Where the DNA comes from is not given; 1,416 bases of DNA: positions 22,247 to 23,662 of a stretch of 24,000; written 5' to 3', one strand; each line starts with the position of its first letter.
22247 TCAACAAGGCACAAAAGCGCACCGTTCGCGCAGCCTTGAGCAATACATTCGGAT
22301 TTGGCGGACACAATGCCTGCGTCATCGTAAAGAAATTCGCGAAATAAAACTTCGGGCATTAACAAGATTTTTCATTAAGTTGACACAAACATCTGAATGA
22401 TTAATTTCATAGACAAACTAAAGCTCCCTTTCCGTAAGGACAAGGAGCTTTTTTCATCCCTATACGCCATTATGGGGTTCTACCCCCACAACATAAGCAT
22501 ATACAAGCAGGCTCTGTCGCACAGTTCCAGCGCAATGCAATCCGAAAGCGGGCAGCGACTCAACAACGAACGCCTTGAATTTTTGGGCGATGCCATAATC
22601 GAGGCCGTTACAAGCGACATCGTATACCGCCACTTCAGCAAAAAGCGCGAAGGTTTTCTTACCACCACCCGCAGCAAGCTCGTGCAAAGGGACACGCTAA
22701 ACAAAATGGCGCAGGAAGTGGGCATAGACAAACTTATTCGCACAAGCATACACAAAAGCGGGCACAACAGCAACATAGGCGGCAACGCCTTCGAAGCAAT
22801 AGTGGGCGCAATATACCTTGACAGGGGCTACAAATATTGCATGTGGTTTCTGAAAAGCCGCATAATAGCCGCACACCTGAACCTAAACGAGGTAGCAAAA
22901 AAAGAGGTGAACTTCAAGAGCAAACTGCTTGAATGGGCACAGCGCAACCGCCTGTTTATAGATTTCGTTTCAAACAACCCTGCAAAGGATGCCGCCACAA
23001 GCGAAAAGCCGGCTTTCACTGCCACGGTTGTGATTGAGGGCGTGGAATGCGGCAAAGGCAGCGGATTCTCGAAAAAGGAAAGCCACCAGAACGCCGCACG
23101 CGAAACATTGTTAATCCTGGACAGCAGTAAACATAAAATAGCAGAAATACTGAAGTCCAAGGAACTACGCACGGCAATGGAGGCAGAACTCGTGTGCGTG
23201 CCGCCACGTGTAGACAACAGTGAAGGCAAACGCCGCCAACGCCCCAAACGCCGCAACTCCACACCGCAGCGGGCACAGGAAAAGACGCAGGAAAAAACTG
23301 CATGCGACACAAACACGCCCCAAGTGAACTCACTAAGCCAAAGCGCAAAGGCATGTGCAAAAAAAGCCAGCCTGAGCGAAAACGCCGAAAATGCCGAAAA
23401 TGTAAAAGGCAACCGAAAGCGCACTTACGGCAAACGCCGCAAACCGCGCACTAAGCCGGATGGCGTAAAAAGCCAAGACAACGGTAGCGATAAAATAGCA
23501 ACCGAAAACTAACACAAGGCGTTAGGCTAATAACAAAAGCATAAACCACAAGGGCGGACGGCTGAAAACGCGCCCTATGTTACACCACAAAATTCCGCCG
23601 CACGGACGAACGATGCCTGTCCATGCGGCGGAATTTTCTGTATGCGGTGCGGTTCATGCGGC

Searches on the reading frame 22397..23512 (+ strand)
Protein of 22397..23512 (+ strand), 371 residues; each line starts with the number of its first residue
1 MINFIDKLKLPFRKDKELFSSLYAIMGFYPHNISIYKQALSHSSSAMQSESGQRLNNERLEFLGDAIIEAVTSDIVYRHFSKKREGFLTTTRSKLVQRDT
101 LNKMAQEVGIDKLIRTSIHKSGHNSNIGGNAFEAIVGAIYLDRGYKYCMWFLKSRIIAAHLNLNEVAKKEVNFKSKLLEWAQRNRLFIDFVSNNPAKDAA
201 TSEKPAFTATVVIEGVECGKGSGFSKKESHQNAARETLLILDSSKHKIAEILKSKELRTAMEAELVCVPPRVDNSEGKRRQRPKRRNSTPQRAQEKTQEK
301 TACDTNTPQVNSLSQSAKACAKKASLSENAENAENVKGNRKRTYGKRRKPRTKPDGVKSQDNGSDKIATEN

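Call 11: search_protein_families(library=pfam, proteins=[window:22397-23512:+])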
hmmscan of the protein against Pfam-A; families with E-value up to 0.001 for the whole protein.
window:22397-23512:+ (371 aa): 4 families
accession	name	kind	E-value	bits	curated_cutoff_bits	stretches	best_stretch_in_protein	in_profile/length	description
PF14622.11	Ribonucleas_3_3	-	2.2e-28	99.4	35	1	33-158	2-126/128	Ribonuclease-III-like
PF00636.31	Ribonuclease_3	-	1.9e-20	73.9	27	1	58-144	1-102/102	Ribonuclease III domain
PF00035.32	dsrm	-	1.8e-11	44.8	23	1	174-241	2-66/66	Double-stranded RNA binding motif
PF22935.1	RM44_endonuclase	-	2e-07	31.6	27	1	45-139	46-139/139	Large ribosomal subunit protein mL44, endonuclease domain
